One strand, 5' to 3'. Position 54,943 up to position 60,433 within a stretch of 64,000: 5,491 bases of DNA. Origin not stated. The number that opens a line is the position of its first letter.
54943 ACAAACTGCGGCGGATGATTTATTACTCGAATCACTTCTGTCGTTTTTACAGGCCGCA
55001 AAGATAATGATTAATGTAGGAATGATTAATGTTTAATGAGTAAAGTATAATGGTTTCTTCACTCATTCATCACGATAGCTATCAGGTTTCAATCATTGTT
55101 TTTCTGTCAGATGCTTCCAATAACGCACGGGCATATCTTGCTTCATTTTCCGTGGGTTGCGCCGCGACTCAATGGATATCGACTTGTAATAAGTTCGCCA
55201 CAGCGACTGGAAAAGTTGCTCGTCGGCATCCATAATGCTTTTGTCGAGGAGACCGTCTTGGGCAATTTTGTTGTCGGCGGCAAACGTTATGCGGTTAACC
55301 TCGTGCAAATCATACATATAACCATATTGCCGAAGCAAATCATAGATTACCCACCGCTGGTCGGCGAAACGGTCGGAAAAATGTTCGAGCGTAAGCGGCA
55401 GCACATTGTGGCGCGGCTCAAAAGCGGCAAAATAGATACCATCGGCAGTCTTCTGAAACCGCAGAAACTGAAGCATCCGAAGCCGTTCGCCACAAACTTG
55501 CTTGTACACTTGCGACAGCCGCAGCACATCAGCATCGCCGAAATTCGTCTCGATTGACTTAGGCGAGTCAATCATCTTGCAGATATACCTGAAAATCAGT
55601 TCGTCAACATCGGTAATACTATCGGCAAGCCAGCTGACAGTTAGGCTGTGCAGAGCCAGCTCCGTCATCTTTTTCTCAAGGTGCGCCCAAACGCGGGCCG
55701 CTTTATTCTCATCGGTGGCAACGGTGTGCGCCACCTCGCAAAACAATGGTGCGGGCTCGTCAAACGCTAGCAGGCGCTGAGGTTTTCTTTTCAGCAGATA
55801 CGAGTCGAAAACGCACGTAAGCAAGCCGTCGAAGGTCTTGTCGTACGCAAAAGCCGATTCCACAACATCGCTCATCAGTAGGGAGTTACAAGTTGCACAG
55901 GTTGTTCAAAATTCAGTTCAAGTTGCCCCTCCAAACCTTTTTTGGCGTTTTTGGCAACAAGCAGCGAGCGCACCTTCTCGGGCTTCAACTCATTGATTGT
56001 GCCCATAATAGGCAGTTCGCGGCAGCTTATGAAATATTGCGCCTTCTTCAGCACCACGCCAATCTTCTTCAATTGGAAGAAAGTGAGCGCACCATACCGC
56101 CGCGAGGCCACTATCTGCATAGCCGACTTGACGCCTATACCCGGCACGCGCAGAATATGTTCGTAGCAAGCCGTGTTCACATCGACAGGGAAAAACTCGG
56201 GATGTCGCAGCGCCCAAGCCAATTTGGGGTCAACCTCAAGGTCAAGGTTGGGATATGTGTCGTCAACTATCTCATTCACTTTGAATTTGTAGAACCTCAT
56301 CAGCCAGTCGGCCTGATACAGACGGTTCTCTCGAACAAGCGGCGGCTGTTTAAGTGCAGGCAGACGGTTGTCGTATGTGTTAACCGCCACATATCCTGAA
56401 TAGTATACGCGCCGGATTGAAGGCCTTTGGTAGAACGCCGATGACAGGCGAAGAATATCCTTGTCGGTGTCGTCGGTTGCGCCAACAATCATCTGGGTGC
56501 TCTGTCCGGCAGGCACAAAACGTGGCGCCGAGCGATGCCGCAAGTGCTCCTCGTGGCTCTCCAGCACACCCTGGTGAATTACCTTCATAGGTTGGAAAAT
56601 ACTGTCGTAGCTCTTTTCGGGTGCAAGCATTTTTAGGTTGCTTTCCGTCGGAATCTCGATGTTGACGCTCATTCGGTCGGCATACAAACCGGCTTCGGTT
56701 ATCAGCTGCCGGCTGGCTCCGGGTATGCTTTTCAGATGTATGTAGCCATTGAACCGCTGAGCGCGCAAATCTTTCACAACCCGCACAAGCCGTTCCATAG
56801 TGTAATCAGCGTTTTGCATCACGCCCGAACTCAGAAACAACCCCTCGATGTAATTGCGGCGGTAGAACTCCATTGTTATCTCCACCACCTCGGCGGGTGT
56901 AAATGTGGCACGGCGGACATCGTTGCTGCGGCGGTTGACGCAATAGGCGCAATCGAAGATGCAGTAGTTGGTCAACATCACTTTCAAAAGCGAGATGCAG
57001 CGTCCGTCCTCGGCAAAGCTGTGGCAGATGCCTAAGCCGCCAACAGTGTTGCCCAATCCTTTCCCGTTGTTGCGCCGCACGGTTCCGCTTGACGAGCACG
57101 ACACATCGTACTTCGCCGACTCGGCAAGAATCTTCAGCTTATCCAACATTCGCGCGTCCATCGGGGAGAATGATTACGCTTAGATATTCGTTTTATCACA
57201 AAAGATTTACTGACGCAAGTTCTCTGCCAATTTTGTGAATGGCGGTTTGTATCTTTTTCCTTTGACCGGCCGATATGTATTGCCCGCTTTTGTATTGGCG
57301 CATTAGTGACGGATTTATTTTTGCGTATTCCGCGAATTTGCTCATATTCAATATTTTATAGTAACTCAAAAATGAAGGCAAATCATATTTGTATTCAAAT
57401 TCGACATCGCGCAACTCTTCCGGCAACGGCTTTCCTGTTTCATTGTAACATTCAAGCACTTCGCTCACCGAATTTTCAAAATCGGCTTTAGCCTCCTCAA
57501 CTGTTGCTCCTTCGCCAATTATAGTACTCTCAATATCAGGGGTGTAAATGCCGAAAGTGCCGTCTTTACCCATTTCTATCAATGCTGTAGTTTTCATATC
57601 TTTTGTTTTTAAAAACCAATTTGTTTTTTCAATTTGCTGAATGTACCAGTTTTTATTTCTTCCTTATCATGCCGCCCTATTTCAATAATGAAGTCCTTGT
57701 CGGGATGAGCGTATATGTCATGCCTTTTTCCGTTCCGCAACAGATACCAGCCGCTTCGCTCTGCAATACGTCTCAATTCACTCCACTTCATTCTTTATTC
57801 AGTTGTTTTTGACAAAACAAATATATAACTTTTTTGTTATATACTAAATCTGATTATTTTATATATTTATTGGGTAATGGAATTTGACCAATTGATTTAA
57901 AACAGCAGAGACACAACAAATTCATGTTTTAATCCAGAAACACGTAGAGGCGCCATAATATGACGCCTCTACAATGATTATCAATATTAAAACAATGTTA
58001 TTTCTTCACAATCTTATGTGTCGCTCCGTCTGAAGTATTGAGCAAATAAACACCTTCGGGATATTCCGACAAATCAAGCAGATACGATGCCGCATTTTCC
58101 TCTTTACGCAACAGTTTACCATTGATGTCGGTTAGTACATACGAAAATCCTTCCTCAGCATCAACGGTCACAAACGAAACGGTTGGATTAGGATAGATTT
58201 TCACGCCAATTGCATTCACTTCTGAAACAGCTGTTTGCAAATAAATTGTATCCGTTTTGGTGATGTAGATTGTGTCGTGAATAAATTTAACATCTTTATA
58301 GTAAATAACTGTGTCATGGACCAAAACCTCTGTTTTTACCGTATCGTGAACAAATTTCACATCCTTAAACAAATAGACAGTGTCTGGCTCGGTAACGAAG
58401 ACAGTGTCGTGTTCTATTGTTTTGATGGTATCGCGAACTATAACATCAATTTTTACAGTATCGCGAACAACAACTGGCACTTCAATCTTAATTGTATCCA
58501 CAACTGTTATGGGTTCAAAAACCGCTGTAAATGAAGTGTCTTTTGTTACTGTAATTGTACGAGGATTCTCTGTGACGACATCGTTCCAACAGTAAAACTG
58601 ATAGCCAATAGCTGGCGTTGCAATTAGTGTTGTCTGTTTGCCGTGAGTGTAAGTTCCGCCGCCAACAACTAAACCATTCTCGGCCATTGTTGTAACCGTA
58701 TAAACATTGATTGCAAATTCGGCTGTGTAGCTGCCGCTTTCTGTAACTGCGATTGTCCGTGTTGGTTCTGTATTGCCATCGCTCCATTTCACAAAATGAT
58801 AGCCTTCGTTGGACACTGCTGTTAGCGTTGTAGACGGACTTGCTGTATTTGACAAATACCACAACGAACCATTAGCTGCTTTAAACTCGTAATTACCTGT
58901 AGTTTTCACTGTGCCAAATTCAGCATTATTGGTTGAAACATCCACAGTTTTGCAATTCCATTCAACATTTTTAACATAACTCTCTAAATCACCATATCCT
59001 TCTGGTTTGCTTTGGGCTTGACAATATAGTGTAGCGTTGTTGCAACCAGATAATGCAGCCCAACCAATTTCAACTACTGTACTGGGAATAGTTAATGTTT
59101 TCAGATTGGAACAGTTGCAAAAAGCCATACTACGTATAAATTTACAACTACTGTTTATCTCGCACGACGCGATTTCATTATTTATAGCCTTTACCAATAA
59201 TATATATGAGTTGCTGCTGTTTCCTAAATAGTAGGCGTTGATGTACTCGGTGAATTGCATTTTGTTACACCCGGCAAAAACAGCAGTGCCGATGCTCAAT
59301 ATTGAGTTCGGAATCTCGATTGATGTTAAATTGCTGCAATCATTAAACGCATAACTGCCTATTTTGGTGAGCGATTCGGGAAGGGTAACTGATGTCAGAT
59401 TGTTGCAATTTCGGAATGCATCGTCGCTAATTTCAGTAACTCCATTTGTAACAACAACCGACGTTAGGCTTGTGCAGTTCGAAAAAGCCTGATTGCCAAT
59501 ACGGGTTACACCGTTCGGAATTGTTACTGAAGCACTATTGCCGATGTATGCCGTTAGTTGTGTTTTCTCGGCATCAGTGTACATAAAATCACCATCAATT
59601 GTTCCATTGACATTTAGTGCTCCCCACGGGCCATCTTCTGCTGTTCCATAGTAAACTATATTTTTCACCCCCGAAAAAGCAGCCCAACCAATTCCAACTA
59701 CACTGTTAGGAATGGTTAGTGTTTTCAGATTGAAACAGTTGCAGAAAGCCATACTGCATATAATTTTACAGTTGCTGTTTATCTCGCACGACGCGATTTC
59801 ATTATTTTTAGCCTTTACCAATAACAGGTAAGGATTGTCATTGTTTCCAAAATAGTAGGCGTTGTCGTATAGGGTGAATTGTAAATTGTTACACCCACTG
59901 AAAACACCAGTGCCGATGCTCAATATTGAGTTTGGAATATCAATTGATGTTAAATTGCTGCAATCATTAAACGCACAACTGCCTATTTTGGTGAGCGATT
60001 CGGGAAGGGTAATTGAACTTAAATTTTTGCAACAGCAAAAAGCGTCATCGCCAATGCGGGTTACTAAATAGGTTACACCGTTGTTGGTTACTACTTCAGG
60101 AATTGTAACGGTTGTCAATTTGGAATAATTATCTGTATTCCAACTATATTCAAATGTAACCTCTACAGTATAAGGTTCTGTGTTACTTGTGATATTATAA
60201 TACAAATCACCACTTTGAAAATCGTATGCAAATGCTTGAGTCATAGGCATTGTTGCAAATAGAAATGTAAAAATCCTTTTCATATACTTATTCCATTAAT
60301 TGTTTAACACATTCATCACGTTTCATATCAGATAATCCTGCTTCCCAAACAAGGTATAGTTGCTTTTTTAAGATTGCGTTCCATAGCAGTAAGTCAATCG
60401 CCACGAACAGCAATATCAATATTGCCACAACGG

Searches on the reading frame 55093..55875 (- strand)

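Call 41: search_protein_families(library=pfam, proteins=[window:55093-55875:-], max_evalue=0.00001)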
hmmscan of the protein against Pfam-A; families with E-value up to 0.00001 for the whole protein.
window:55093-55875:- (260 aa): 1 family
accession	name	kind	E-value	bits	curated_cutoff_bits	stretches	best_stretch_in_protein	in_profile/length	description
PF13566.11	DUF4130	-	6.1e-53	179.2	27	1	89-258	2-146/146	Domain of unknown function (DUF4130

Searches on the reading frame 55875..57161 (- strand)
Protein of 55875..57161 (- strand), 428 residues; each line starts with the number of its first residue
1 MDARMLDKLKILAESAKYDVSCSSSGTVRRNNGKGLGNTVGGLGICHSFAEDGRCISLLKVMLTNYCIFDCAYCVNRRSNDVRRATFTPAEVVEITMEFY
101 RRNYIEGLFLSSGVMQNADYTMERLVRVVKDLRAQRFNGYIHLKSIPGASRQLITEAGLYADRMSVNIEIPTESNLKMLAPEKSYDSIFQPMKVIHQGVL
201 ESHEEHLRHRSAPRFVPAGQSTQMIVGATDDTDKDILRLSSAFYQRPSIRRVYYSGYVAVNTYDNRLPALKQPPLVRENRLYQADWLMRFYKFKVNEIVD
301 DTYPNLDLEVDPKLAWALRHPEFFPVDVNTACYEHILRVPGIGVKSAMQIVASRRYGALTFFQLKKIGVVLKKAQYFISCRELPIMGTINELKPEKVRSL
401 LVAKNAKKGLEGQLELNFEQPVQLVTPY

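Call 41: search_protein_families(library=pfam, proteins=[window:55875-57161:-], max_evalue=0.00001)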
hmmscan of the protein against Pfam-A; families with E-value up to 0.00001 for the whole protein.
window:55875-57161:- (428 aa): 1 family
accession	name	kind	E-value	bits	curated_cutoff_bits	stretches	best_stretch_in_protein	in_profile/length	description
PF04055.27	Radical_SAM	-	6.3e-09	36.6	29.5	1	63-195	3-136/166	Radical SAM superfamily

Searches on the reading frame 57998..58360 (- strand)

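Call 70: search_protein_families(library=ncbifam, proteins=[window:57998-58360:-], max_evalue=0.1)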
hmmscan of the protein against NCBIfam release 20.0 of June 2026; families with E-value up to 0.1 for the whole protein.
window:57998-58360:- (120 aa): 3 families
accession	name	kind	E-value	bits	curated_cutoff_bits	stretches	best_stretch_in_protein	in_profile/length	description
TIGR04183.1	Por_Secre_tail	domain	7.8e-11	41.8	23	1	55-120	1-72/72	T9SS type A sorting domain-containing protein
NF038113.1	T9SSA_dep_M36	equivalog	4.3e-05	21.9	885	1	42-114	782-860/869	T9SS-dependent M36 family metallopeptidase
NF007981.1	PRK10708.1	equivalog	0.007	16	93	1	90-113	30-53/62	protein DsrB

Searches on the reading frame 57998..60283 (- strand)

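Call 41: search_protein_families(library=pfam, proteins=[window:57998-60283:-], max_evalue=0.00001)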
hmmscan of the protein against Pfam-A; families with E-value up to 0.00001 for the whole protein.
window:57998-60283:- (761 aa): 4 families
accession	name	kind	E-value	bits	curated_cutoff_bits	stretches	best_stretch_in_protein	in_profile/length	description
PF13306.12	LRR_5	-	5.3e-63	211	27.7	4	250-346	13-108/127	BspA type Leucine rich repeat region (6 copies)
PF18998.6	Flg_new_2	-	1.1e-16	61.1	23.6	1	528-592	1-72/73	Divergent InlB B-repeat domain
PF13855.12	LRR_8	-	3.6e-11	43.1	27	0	279-324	10-56/61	Leucine rich repeat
PF18962.6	Por_Secre_tail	-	2.4e-09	37.8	27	1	696-760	1-71/75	Secretion system C-terminal sorting domain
